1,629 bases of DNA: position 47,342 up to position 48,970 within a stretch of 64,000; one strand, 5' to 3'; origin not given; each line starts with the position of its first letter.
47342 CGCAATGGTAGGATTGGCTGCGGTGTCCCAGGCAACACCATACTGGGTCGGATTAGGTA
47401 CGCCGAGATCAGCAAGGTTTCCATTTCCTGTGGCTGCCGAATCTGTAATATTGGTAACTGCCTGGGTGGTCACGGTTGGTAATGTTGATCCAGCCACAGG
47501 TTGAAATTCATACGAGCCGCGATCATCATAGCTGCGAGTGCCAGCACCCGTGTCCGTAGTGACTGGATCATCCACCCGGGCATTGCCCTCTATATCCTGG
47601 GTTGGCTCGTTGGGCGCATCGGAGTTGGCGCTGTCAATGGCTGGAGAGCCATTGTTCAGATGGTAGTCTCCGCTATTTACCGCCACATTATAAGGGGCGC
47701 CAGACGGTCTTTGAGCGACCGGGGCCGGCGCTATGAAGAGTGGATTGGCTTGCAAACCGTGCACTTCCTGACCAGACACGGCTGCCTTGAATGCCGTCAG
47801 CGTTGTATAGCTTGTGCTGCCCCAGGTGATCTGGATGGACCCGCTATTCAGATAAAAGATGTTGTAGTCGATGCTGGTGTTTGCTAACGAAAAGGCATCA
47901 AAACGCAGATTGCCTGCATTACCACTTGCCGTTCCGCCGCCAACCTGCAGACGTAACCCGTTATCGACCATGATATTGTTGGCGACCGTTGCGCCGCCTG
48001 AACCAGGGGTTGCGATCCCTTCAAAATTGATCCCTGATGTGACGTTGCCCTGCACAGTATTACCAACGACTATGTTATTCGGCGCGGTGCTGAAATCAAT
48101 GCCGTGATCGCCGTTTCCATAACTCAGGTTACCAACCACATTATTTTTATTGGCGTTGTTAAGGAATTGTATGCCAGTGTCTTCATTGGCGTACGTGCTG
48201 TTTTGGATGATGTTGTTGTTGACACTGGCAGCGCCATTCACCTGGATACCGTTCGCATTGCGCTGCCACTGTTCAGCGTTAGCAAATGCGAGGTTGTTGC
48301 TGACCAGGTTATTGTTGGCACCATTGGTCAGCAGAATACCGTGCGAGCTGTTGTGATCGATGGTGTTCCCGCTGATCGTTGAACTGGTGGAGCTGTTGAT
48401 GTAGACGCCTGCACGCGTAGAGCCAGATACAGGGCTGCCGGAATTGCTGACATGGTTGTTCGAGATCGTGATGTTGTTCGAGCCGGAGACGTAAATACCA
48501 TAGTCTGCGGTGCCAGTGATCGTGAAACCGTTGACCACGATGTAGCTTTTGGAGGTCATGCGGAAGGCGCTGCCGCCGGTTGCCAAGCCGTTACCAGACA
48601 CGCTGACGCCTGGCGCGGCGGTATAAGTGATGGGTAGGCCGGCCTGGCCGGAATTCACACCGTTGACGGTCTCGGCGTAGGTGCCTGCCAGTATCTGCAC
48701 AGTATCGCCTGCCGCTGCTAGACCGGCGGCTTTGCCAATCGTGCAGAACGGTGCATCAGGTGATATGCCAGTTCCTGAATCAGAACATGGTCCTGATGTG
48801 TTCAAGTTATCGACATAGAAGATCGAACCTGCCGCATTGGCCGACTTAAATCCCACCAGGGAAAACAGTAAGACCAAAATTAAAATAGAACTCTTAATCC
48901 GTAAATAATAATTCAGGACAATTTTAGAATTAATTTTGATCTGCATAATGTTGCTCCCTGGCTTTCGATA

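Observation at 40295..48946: ~2,880-aa secreted protein made of four tandem beta-helix 'catalytic-looking' modules inside an EPS locus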

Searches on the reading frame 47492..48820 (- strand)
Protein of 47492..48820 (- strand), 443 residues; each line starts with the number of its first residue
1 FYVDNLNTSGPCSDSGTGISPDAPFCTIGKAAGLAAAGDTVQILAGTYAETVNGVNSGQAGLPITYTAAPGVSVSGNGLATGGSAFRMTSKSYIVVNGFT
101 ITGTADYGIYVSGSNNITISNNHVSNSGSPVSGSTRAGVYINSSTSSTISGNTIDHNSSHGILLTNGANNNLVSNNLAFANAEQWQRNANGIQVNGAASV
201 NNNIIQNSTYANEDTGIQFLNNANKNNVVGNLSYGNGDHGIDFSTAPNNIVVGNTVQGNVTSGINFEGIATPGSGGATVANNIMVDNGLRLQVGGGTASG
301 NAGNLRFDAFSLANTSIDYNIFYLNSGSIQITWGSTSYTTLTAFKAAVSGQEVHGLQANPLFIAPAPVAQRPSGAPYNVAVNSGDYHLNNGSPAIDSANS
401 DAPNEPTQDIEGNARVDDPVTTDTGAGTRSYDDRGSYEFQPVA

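Call 12: search_solved_structures(query=window:47492-48820:-, max_evalue=1, show_alignments=2)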
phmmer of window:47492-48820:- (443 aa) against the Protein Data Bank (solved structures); distinct sequences matched with E-value up to 1: 9.
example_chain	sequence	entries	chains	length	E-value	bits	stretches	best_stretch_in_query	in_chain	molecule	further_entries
3vst_A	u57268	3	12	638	8.4e-06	28.3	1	12-75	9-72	Xylosidase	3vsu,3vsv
1d2p_A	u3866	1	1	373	0.0077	18.5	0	116-161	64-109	COLLAGEN ADHESIN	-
4nk8_A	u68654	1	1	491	0.04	16.1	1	138-268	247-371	Poly(beta-D-mannuronate) C5 epimerase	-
4ozy_A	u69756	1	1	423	0.07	15.3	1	138-268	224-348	Poly(beta-D-mannuronate) C5 epimerase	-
4ozz_A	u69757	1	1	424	0.15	14.2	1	138-268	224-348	Poly(beta-D-mannuronate) C5 epimerase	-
4nk6_A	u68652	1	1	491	0.16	14.2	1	138-268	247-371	Poly(beta-D-mannuronate) C5 epimerase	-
4idl_A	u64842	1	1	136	0.28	13.4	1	86-129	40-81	Single Domain Antibody VHH A9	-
4w2q_A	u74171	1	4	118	0.38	12.9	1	87-126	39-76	Anti-Marburgvirus Nucleoprotein Single Domain Antibody C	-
4w2p_A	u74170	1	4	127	0.45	12.7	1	87-126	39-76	Anti-Marburgvirus Nucleoprotein Single Domain Antibody C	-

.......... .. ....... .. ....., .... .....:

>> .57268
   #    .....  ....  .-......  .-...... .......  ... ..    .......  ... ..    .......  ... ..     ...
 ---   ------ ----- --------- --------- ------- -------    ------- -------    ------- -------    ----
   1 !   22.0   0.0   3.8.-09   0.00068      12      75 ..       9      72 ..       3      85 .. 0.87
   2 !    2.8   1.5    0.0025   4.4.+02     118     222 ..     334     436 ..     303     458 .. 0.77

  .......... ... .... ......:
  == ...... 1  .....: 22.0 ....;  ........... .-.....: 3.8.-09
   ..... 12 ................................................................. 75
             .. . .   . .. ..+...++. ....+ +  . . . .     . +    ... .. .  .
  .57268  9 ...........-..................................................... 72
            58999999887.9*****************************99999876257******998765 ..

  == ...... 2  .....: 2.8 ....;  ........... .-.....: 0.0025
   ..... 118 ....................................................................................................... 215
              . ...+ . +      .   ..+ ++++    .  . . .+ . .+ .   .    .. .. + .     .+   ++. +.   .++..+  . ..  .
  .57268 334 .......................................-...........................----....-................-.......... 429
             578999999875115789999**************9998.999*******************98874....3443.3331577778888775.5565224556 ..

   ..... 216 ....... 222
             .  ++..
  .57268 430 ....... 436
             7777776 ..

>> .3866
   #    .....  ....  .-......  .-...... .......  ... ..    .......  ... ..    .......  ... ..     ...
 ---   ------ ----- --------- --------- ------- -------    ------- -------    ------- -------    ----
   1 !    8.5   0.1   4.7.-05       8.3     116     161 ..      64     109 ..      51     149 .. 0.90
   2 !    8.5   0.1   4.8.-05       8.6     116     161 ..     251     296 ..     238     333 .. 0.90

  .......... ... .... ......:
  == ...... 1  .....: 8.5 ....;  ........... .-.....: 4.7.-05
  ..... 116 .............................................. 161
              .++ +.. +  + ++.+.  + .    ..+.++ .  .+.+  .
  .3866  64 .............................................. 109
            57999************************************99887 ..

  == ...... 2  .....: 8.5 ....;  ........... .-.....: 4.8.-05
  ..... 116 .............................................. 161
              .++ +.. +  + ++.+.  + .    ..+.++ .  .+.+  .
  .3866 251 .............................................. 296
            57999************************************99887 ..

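Call 14: find_homologous_proteins(query=window:47492-48820:-)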
Query window:47492-48820:- (443 aa): 1006 proteins with E <= 0.001 among 8000 candidates; the best 120 are listed.
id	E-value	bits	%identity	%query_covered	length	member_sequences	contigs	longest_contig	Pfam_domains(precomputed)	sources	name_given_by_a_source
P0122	1.5e-229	780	74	100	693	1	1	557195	PF13229.13,PF05048.20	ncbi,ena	-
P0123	8.7e-207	705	76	99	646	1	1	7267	PF13229.13,PF09479.17,PF22842.4,PF05048.20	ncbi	ncbi:MAG: right-handed parallel beta-helix repeat-containing protein, partial [Chloroflexota bacteri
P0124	1.0e-197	675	73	100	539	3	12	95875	PF13229.13,PF05048.20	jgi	jgi:parallel beta-helix repeat protein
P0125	2.6e-188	644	69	100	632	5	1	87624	PF13229.13,PF05048.20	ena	-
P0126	8.2e-180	616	66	100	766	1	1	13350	PF13229.13,PF24517.3,PF05048.20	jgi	jgi:parallel beta-helix repeat protein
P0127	5.6e-179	614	68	99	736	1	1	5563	PF13229.13,PF17963.8,PF01833.31,PF22842.4,PF05345.19,PF05048.20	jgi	jgi:parallel beta-helix repeat protein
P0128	5.4e-178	610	68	98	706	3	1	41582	PF13229.13,PF17963.8,PF17892.8,PF17803.8,PF22842.4,PF05048.20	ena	-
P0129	1.5e-176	606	65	100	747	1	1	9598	PF13229.13,PF24517.3,PF05048.20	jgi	jgi:parallel beta-helix repeat protein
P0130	2.2e-176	605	66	100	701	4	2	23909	PF13229.13,PF24517.3,PF05048.20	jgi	jgi:parallel beta-helix repeat protein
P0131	3.2e-175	601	65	100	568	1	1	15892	PF01839.30,PF13229.13,PF13517.13,PF22842.4,PF05048.20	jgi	jgi:parallel beta-helix repeat protein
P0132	1.0e-174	600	65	100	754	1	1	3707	PF13229.13,PF24517.3,PF05048.20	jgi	jgi:parallel beta-helix repeat protein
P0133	3.6e-169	581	65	100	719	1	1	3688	PF13229.13,PF24517.3,PF22842.4,PF05048.20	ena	-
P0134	7.8e-168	577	63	100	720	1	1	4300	PF13229.13,PF24517.3,PF22842.4,PF05048.20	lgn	-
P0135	1.1e-166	573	64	100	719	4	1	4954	PF13229.13,PF24517.3,PF05048.20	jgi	jgi:parallel beta-helix repeat protein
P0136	1.8e-166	572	68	93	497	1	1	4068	PF13229.13,PF05048.20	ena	-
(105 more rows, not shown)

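Call 24: predict_structure(alignment_id=A1)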
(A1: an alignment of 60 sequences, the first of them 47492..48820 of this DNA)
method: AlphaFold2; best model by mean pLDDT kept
length: 443 residues; sequences in the alignment: 60
mean_pLDDT: 96.2   pTM: 0.94
mean pLDDT of the five models: 96.2, 96.0, 94.8, 94.1, 93.8
residues with pLDDT >= 90: 421; 70-90: 17; 50-70: 5; < 50: 0
segments of 3 or more residues with pLDDT < 50: none
pLDDT, mean of each block of 10 residues (from residue 1): 80 92 95 98 96 95 98 90 93 99 97 99 97 96 98 98 97 99 96 95 98 98 97 99 98 99 98 98 98 96 98 98 95 98 98 98 98 95 97 98 95 94 96 97 72
secondary structure, 60 per line:
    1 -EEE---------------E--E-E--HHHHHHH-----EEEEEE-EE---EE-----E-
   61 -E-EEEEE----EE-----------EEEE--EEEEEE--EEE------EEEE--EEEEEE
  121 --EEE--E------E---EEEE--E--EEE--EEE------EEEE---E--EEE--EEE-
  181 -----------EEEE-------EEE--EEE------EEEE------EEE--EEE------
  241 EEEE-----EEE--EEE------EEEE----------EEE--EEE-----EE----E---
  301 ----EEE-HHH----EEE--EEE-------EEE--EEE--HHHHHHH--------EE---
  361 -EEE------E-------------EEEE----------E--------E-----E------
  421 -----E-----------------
elements in order: E2-4 H28-34 E40-45 E64-68 E86-89 E92-97 E100-102 E109-112 E115-120 E123-125 E139-142 E148-150 E153-155 E162-165 E172-174 E177-179 E192-195 E203-205 E208-210 E217-220 E227-229 E232-234 E241-244 E250-252 E255-257 E264-267 E278-280 E283-285 E305-307 E316-318 E321-323 E331-333 E336-338 H341-347 E362-364 E385-388

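Call 28: fold_search(model_id=the predicted structure, library=pdb)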
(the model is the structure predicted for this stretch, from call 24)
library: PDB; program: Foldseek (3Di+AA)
matches with E <= 10: 490; with E <= 0.001: 122
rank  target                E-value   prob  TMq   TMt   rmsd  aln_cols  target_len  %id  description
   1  7v6i_A                1.6e-10  1.00  0.50  0.39  10.6       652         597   13  Crystal structure of lacto-N-biosidase BsaX from Bifidobacterium saguini, lacto-N-biose complex (released 2022-02-09)
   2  3vst_A                3.0e-09  1.00  0.48  0.35   8.9       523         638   16  The complex structure of XylC with Tris (released 2013-02-27)
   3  5gqc_D                5.0e-09  1.00  0.48  0.39  11.0       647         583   13  Crystal structure of lacto-N-biosidase LnbX from Bifidobacterium longum subsp. longum, ligand-free form (released 2017-04-19)
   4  1ru4                  2.2e-08  1.00  0.57  0.63   8.6       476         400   17  Crystal structure of pectate lyase Pel9A (released 2004-04-13)
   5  5gqc_A                2.4e-08  1.00  0.45  0.36  11.3       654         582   12  Crystal structure of lacto-N-biosidase LnbX from Bifidobacterium longum subsp. longum, ligand-free form (released 2017-04-19)
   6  2pyg_B                4.6e-08  1.00  0.47  0.54   7.6       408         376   13  Azotobacter vinelandii Mannuronan C-5 epimerase AlgE4 A-module (released 2008-05-27)
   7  2pyg_A                9.2e-08  1.00  0.44  0.52   8.6       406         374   14  Azotobacter vinelandii Mannuronan C-5 epimerase AlgE4 A-module (released 2008-05-27)
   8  7v6m_A                2.4e-07  1.00  0.46  0.37  12.4       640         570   13  Crystal structure of lacto-N-biosidase TnX from Tynzenella nexilis, lacto-N-biose complex (released 2022-02-09)
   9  7o79                  2.8e-07  1.00  0.42  0.44   9.0       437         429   15  Structure of the PL6 family polysaccharide lyase Pedsa3628 from Pseudopedobacter saltans (released 2021-07-28)
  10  8bwk_D                3.2e-07  1.00  0.41  0.28  12.9       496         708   14  Metagenomic derived PL6 alginate lyase (released 2023-12-20)
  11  8bwk_A                4.3e-07  1.00  0.41  0.27   8.2       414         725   15  Metagenomic derived PL6 alginate lyase (released 2023-12-20)
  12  8wm1_A                5.1e-07  1.00  0.40  0.38  14.2       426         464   15  DHS dehydratase (released 2024-10-02)
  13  1ofm_A                6.5e-07  1.00  0.44  0.40   9.1       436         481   13  CRYSTAL STRUCTURE OF CHONDROITINASE B COMPLEXED TO CHONDROITIN 4-SULFATE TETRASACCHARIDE (released 2004-04-19)
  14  7o78_B                9.8e-07  1.00  0.39  0.36   8.3       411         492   14  Structure of the PL6 family chondroitinase B from Pseudopedobacter saltans, Pedsa3807 (released 2021-07-28)
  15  5olr_A                1.1e-06  1.00  0.36  0.37   8.3       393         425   19  Rhamnogalacturonan lyase (released 2017-11-29)
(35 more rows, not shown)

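Call 30: search_solved_structures(query=A1, max_evalue=1, show_alignments=5)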
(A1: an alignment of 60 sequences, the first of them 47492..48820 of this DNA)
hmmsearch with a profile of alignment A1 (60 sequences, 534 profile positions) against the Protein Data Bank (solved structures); distinct sequences matched with E-value up to 1: 14.
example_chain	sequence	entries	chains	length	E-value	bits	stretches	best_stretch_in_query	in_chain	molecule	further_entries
3vst_A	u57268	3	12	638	4e-16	61.6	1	42-113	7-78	Xylosidase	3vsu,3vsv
4ozz_A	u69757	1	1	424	4.4e-13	51.6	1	168-337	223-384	Poly(beta-D-mannuronate) C5 epimerase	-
4nk8_A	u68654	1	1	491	8.5e-13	50.6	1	168-337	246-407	Poly(beta-D-mannuronate) C5 epimerase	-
4nk6_A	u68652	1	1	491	1.4e-12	50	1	168-337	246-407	Poly(beta-D-mannuronate) C5 epimerase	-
4ozy_A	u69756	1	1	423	1.7e-12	49.7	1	168-337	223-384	Poly(beta-D-mannuronate) C5 epimerase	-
5olq_A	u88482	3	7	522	1.1e-06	30.5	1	32-103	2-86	Rhamnogalacturonan lyase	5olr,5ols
2pyg_A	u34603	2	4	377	0.0045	18.6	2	233-270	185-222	Poly(beta-D-mannuronate) C5 epimerase 4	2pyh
7o0y_A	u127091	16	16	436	0.0067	18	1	139-286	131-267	Probable ABC transporter binding protein NosD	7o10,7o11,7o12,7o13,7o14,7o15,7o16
5lw3_A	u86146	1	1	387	0.016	16.7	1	232-273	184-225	Poly(beta-D-mannuronate) C5 epimerase 6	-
1ru4_A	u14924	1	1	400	0.021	16.3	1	30-147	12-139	Pectate lyase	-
8xfq_A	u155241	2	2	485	0.024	16.2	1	231-270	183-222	mannuronan 5-epimerase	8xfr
1ofl_A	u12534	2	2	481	0.028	15.9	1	64-106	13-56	CHONDROITINASE B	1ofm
1dbg_A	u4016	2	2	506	0.029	15.9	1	64-106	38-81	CHONDROITINASE B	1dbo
8ja4_A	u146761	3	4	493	0.043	15.3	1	231-270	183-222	mannuronan 5-epimerase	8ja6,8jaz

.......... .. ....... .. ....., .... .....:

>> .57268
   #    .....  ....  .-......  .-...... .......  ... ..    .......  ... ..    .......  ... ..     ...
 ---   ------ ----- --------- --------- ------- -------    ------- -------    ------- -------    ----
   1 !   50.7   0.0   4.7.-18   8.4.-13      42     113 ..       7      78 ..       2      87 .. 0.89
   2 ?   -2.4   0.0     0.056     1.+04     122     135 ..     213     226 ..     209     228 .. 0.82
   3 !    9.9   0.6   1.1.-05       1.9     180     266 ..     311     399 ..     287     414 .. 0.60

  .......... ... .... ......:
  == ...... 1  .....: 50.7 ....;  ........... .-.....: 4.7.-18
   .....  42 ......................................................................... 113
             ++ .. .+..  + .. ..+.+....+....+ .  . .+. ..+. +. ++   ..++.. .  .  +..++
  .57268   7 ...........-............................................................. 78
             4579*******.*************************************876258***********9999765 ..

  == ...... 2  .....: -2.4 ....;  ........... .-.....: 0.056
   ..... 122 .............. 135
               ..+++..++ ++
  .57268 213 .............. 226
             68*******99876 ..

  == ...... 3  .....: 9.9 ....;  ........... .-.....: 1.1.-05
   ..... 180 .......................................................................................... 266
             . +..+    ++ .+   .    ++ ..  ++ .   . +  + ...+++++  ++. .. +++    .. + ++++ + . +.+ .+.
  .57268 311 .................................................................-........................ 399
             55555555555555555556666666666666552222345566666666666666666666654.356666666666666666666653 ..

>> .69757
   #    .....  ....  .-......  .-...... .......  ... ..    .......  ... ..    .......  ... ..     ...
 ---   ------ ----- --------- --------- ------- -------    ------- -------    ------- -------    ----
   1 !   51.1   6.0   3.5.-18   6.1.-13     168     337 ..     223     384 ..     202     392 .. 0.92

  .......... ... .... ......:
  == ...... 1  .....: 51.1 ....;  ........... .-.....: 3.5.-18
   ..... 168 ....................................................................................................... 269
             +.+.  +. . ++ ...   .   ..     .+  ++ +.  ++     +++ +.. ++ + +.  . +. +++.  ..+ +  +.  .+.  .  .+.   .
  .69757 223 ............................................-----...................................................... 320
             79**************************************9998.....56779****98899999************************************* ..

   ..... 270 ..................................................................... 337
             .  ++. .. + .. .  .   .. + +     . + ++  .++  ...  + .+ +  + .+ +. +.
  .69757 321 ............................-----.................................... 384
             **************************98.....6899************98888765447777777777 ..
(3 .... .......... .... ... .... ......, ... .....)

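Call 34: find_encoding_contigs(protein=P0122, flank=10000, max_places=2)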
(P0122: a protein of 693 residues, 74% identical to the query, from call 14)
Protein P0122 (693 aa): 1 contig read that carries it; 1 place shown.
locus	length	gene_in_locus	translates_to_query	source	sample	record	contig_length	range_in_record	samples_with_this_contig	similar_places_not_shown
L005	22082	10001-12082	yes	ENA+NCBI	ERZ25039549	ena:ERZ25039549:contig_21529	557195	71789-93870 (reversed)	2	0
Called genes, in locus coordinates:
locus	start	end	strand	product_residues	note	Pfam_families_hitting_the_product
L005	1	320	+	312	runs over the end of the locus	PF00005:ABC_tran, PF13304:AAA_21, PF13732:DrrA1-3_C (weak)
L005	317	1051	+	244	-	PF01061:ABC2_membrane (weak), PF12698:ABC2_membrane_3 (weak), PF12679:ABC2_membrane_2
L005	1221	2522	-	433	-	PF00072:Response_reg, PF00486:Trans_reg_C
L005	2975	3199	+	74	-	-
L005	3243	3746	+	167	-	PF02357:NusG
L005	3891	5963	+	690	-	PF02397:Bac_transf, PF00990:GGDEF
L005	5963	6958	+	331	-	PF00106:adh_short (weak), PF01073:3Beta_HSD, PF01370:Epimerase, PF02719:Polysacc_synt_2, PF04321:RmlD_sub_bind, PF16363:GDP_Man_Dehyd, PF07993:NAD_binding_4, PF13460:NAD_binding_10, +1 more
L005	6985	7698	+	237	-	PF00483:NTP_transferase, PF12804:NTP_transf_3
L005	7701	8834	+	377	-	PF00266:Aminotran_5 (weak), PF01041:DegT_DnrJ_EryC1, PF00155:Aminotran_1_2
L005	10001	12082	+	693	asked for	PF05048:NosD, PF13229:Beta_helix, PF05048:NosD, PF13229:Beta_helix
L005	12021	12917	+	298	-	PF05048:NosD, PF13229:Beta_helix, PF05048:NosD, PF13229:Beta_helix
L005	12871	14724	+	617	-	-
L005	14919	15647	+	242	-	PF05048:NosD, PF22842:Pel9A-like_beta_helix, PF13229:Beta_helix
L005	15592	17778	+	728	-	PF24517:CBM96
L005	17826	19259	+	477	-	PF01943:Polysacc_synt, PF03023:MurJ, PF13440:Polysacc_synt_3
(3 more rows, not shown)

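Call 46: find_related_loci(query=A1, collection=genome_contigs, flank=10000)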
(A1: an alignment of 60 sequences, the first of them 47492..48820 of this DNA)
Query A1 (443 aa) in genome_contigs; peptide patterns used: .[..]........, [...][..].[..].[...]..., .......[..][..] (x = any residue, [..] = any of these).
599 stretches matched a pattern (row limit reached: there are more); 453 encode a relative of the query (tblastn E <= 1e-3); the best 80 are kept; 77 distinct loci.
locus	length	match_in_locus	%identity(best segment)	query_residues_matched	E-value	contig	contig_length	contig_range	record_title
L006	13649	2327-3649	80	1-443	0e+0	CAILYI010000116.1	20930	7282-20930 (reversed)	MAG: uncultured Anaerolineae bacterium isolate Day6-6_bin-243 genome assembly, contig: bin-243:116/311, whole genome sho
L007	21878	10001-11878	74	1-441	0e+0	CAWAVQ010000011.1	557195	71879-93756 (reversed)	MAG: uncultured Chloroflexia bacterium isolate MFD05684.bin.2.178 genome assembly, contig: contig_21529, whole genome sh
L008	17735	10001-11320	71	1-440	0e+0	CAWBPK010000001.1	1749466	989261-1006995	MAG: uncultured Chloroflexia bacterium isolate MFD01299.bin.1.98 genome assembly, contig: contig_10252, whole genome sho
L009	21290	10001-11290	64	1-443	1e-176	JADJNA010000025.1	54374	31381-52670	MAG: Candidatus Villigracilis saccharophilus isolate EsbW_MAXAC.021 tig00018831-10-544850, whole genome shotgun sequence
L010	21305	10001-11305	65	1-442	2e-173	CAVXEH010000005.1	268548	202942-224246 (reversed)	MAG: uncultured Chloroflexia bacterium isolate MFD02416.bin.1.132 genome assembly, contig: contig_45052, whole genome sh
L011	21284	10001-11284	62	1-441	3e-170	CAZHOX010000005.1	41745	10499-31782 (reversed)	MAG TPA_asm: uncultured Anaerolinea sp. isolate binchicken_co197_320 genome assembly, contig: NODE_1034_length_41745_cov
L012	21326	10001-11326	61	1-441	4e-167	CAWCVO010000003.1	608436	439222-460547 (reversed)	MAG: uncultured Chloroflexia bacterium isolate MFD05442.bin.1.98 genome assembly, contig: contig_41507, whole genome sho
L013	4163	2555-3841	60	1-442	3e-171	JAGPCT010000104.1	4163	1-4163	MAG: Saprospiraceae bacterium isolate Gw_SlAct_bin_302 Gw_SlAct_109615_length_4163_cov_5.427156, whole genome shotgun se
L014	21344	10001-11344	62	1-443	7e-165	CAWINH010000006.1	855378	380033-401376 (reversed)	MAG: uncultured Chloroflexia bacterium isolate MFD04944.bin.1.213 genome assembly, contig: contig_40789, whole genome sh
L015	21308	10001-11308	62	1-443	3e-160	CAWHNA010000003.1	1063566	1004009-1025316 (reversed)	MAG: uncultured Chloroflexia bacterium isolate MFD02809.bin.2.194 genome assembly, contig: contig_70126, whole genome sh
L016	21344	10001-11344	59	1-443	3e-157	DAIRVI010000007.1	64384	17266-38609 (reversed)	MAG TPA_asm: Pyrinomonadaceae bacterium isolate CTOTU26086 NODE_101_length_64384_cov_9.157503, whole genome shotgun sequ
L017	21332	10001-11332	58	1-443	2e-157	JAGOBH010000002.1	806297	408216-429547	MAG: Pyrinomonadaceae bacterium isolate Go_SlAct_bin_101 Go_SlAct_2_length_806297_cov_11.789347, whole genome shotgun se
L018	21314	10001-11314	60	1-440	2e-154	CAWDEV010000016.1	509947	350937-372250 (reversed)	MAG: uncultured Chloroflexia bacterium isolate MFD05942.bin.1.268 genome assembly, contig: contig_9435, whole genome sho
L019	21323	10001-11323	58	1-442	1e-151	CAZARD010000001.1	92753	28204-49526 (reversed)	MAG TPA_asm: uncultured Blastocatellaceae bacterium isolate SRP189682_co1_249 genome assembly, contig: NODE_155_length_9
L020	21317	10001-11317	59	1-443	2e-150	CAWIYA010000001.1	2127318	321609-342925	MAG: uncultured Chloroflexia bacterium isolate MFD05942.bin.1.108 genome assembly, contig: contig_1859, whole genome sho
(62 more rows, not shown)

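Call 59: search_protein_families(library=pfam, proteins=[window:47492-48820:-], max_evalue=1)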
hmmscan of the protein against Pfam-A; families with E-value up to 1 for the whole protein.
window:47492-48820:- (443 aa): 2 families
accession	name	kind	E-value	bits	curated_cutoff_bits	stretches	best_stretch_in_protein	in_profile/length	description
PF13229.12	Beta_helix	-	1.5e-19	70.6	25.9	2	57-176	44-156/158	Right handed beta helix region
PF05048.19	NosD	-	8.2e-18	65.1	23.6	2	64-190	63-181/212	Periplasmic copper-binding protein (NosD)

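Call 75: search_protein_representatives(protein=window:47492-48820:-)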
Query: 443 residues. Proteins with E-value up to 0.001 (for the whole library): 6498; up to 1e-10: 1257; up to 1e-30: 391. The best 150 are listed.
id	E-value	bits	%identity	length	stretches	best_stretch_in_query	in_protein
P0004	0.0e+00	1645.3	72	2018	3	1-440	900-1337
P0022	0.0e+00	1229.8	59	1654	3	1-443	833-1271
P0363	1.8e-250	847.5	67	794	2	1-442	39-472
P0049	6.3e-204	694.2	48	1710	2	1-443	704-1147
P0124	3.3e-198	675.3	74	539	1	1-442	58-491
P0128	1.7e-178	610.4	69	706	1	1-443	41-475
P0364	4.2e-178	609.1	69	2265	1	1-441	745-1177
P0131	1.0e-175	601.3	66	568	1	1-443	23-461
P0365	2.1e-170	583.7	50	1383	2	2-441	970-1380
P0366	4.1e-170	582.8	66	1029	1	1-443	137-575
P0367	5.7e-167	572.4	66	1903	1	1-441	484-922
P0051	2.1e-163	560.7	67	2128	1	1-414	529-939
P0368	2.7e-161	553.7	62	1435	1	1-442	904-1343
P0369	5.0e-157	539.7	64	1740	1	1-441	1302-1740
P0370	5.6e-155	532.9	63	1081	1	1-442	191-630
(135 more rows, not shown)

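Call 79: fold_search(model_id=the predicted structure, library=viral)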
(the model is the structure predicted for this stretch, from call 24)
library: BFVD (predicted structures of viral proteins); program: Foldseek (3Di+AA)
matches with E <= 10: 979; with E <= 0.001: 154
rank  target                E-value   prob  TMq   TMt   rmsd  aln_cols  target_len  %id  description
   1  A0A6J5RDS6            1.5e-14  1.00  0.65  0.43   7.0       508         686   21  Right handed beta helix region [uncultured Caudovirales phage]
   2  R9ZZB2                6.7e-11  1.00  0.43  0.24   9.5       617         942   16  Structural protein [Cellulophaga phage phi17:2]
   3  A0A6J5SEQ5            1.4e-10  1.00  0.64  0.57   5.9       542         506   17  Uncharacterized protein [uncultured Caudovirales phage]
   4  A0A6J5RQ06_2          1.8e-08  1.00  0.56  0.33   6.9       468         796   17  Parallel beta-helix repeat [uncultured Caudovirales phage]
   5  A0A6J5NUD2            6.7e-08  1.00  0.61  0.52   7.3       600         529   13  Right handed beta helix domain-containing protein [uncultured Caudovirales phage]
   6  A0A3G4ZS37            8.9e-08  1.00  0.44  0.27  13.0       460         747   14  Right handed beta helix domain-containing protein [Edafosvirus sp.]
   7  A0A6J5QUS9            4.5e-07  1.00  0.52  0.35   8.9       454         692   14  Pectate lyase superfamily protein [uncultured Caudovirales phage]
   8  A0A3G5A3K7            5.4e-07  1.00  0.46  0.20   7.6       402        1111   14  Right handed beta helix domain-containing protein [Harvfovirus sp.]
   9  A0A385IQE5            7.5e-07  1.00  0.32  0.26  10.9       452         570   14  Tail spike protein [Escherichia phage LL11]
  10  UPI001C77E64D         9.0e-07  1.00  0.32  0.27  11.6       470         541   14  (no name look-up for this kind of identifier)
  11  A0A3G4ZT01            1.1e-06  1.00  0.46  0.48  10.5       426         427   15  Right handed beta helix domain-containing protein [Edafosvirus sp.]
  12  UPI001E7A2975         1.1e-06  1.00  0.39  0.34  16.6       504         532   13  (no name look-up for this kind of identifier)
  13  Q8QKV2                1.2e-06  1.00  0.45  0.30   9.7       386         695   17  EsV-1-164 [Ectocarpus siliculosus virus 1 (isolate New Zealand/Kaikoura/1988)]
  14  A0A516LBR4            1.4e-06  1.00  0.41  0.45   8.2       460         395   18  (no name in the UniProt tables at hand)
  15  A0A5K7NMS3            2.0e-06  1.00  0.44  0.26   9.2       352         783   15  (no name in the UniProt tables at hand)
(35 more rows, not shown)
